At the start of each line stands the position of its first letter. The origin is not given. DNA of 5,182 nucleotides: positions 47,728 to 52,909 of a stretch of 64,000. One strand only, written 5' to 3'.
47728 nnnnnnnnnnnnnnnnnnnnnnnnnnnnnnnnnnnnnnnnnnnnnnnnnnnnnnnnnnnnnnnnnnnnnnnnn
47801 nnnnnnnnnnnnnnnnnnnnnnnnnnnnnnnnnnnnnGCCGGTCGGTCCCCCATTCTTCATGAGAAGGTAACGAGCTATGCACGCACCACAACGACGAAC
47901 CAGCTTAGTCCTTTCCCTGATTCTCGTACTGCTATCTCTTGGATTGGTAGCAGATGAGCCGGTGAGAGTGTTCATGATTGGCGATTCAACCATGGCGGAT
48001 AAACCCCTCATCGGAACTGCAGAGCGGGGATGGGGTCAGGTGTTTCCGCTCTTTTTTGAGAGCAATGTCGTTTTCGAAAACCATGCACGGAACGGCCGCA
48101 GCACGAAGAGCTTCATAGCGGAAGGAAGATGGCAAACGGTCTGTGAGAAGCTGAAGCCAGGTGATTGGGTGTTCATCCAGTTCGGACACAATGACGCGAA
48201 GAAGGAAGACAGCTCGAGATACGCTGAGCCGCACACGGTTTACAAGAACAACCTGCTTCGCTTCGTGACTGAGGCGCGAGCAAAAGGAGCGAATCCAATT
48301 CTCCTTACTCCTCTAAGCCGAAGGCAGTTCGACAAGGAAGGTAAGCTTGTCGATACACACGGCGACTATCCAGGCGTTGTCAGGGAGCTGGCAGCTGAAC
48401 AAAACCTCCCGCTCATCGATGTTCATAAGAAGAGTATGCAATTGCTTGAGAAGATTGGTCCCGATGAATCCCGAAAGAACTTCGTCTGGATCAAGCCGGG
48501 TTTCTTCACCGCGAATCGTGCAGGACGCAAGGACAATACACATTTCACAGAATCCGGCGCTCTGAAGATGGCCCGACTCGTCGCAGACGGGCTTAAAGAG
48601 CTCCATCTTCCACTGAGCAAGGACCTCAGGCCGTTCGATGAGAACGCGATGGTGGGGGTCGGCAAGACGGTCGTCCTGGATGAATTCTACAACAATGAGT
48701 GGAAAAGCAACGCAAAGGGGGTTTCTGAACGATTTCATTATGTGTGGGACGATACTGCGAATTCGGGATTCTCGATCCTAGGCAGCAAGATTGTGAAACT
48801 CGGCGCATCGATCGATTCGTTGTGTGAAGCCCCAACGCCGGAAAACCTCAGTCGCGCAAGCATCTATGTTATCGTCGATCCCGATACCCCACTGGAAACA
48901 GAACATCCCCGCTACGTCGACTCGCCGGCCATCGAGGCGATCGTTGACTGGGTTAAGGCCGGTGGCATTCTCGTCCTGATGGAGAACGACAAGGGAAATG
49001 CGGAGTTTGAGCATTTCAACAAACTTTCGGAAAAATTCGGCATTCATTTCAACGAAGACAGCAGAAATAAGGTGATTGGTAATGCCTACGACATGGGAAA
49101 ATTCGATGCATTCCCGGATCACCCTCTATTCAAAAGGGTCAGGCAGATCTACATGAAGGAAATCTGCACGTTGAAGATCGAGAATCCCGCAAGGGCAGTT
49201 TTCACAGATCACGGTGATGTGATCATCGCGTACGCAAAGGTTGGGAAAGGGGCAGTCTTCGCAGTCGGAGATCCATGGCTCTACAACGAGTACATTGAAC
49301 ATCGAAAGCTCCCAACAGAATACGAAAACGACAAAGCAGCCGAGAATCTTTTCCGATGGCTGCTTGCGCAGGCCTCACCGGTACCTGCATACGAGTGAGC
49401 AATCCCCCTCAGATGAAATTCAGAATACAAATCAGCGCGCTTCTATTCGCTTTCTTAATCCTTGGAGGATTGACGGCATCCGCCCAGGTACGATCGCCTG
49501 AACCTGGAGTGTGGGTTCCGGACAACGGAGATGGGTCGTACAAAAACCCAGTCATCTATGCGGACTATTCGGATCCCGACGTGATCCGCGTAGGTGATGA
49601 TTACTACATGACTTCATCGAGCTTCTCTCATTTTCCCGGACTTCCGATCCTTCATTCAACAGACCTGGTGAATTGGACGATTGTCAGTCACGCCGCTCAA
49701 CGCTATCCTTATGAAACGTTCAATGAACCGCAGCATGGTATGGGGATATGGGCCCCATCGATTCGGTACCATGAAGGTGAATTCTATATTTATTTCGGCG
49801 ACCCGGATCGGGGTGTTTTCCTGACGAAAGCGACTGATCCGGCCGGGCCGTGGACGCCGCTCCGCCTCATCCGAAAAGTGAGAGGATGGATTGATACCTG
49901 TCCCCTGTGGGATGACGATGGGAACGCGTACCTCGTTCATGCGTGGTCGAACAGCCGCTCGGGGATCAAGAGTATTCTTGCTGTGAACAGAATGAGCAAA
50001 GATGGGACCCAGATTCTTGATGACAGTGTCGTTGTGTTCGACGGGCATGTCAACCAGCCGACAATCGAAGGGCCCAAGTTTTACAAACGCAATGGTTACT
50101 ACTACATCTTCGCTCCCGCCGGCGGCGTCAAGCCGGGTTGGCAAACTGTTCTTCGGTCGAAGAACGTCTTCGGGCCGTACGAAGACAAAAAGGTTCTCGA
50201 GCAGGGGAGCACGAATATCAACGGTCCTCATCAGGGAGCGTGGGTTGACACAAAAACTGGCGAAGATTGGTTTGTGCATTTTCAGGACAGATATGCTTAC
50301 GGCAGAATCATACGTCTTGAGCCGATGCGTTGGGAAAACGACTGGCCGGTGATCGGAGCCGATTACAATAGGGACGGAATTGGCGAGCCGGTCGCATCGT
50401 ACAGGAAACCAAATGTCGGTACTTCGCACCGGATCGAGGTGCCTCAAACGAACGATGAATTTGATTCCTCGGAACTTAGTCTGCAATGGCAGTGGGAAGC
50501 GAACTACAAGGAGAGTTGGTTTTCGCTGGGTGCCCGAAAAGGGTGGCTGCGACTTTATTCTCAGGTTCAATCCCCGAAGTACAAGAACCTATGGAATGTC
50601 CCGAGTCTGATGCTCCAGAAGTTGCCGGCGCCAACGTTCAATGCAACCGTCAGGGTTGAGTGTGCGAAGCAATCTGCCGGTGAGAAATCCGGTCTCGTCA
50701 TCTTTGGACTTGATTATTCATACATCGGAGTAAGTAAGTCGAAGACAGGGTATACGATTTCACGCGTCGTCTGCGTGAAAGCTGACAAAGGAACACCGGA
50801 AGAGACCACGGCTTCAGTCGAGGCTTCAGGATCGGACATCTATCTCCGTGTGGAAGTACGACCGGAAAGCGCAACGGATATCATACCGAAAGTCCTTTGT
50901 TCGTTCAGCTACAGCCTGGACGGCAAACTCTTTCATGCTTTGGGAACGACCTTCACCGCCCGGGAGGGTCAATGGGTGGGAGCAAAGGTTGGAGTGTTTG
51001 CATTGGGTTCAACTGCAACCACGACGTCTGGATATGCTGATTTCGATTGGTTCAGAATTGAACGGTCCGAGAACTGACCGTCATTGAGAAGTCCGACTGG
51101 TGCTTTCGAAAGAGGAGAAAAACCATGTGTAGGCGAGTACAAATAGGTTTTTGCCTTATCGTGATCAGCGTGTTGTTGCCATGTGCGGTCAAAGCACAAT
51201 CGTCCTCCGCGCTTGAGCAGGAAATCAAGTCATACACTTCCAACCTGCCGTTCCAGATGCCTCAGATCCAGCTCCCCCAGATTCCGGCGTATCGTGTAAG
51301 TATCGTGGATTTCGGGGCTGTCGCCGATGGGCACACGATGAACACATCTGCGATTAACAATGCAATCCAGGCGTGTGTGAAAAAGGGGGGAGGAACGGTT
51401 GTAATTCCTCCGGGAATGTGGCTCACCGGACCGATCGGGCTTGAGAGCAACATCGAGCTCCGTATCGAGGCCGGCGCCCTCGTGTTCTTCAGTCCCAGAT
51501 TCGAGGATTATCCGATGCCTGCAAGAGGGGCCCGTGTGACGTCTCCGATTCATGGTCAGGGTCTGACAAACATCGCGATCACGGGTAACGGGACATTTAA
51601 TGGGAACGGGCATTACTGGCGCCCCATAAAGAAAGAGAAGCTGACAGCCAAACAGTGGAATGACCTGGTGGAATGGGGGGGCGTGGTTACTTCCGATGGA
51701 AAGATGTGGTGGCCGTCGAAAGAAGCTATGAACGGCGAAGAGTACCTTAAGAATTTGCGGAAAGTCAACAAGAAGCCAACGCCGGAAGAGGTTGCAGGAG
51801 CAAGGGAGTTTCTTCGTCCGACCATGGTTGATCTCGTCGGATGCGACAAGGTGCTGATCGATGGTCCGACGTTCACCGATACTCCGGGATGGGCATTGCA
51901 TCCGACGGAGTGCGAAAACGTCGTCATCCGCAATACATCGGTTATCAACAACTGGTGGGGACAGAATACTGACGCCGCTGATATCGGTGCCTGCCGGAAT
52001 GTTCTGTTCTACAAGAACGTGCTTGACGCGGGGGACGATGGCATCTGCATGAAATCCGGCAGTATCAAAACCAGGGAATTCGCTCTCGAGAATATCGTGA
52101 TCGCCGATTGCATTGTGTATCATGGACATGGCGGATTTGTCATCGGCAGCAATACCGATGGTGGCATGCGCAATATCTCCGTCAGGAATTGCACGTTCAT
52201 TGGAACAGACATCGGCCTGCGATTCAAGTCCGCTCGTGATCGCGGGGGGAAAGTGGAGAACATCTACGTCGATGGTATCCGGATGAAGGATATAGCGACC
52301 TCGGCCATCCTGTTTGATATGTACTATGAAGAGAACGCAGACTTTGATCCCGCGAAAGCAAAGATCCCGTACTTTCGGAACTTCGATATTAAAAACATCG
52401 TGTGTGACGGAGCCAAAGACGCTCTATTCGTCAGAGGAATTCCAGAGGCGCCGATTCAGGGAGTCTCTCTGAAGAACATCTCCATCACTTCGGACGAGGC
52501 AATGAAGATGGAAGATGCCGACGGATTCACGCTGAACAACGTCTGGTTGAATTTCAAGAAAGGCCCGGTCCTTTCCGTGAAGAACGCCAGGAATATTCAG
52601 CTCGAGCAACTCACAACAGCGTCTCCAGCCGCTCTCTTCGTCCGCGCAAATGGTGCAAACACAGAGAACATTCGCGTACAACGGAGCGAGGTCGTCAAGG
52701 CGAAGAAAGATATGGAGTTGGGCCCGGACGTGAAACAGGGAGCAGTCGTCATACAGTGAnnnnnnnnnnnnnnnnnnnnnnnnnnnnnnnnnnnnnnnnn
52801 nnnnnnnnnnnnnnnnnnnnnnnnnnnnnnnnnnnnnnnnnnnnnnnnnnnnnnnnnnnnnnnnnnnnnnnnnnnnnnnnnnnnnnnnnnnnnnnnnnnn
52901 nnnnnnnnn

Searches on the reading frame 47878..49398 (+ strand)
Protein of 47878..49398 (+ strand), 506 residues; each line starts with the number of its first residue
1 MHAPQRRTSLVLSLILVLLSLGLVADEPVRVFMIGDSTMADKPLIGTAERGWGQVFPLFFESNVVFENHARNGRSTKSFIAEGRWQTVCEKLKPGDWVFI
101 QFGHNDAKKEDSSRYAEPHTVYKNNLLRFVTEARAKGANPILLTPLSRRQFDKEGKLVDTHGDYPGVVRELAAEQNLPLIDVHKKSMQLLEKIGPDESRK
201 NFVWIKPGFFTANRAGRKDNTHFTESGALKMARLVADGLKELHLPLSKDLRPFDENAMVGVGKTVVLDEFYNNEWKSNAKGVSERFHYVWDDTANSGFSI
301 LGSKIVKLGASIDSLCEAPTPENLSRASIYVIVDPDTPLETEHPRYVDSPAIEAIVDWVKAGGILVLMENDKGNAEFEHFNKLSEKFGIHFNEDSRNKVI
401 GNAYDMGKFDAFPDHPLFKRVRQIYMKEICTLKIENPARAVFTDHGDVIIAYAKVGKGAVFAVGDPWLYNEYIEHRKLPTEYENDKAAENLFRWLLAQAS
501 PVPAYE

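Call 13: search_protein_families(library=pfam, proteins=[window:47878-49398:+])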
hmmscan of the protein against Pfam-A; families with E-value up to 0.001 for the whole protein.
window:47878-49398:+ (506 aa): 3 families
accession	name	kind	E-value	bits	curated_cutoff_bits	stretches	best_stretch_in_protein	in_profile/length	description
PF13472.12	Lipase_GDSL_2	-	3.6e-15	57.4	32.9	1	34-184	2-151/178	GDSL-like Lipase/Acylhydrolase family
PF00657.28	Lipase_GDSL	-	2.7e-11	44.5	23.6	1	31-234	1-207/208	GDSL-like Lipase/Acylhydrolase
PF14258.12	DUF4350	-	2e-06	28.7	30.4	1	343-468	45-162/181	Domain of unknown function (DUF4350)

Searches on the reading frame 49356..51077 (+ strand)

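Call 13: search_protein_families(library=pfam, proteins=[window:49356-51077:+])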
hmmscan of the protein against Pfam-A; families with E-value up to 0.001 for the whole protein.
window:49356-51077:+ (573 aa): 2 families
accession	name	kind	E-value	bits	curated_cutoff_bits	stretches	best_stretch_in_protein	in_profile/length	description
PF04616.20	Glyco_hydro_43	-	1.3e-69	235.2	32.2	1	62-331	1-288/288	Glycosyl hydrolases family 43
PF17851.8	GH43_C2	-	9e-45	153.3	22.7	1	366-569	1-203/203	Beta xylosidase C-terminal Concanavalin A-like domain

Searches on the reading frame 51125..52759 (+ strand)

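Call 13: search_protein_families(library=pfam, proteins=[window:51125-52759:+])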
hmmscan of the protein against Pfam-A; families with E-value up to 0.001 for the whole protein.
window:51125-52759:+ (544 aa): 3 families
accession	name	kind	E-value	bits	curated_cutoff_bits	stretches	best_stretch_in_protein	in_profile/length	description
PF00295.23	Glyco_hydro_28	-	9.4e-32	110.8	22.9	1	231-457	90-309/324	Glycosyl hydrolases family 28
PF12708.12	Pect-lyase_RHGA_epim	-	3.4e-11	43.8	27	1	58-111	2-57/213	Rhamnogalacturonase A/epimerase, pectate lyase-like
PF13229.12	Beta_helix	-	4e-06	27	25.9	1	237-362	28-138/158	Right handed beta helix region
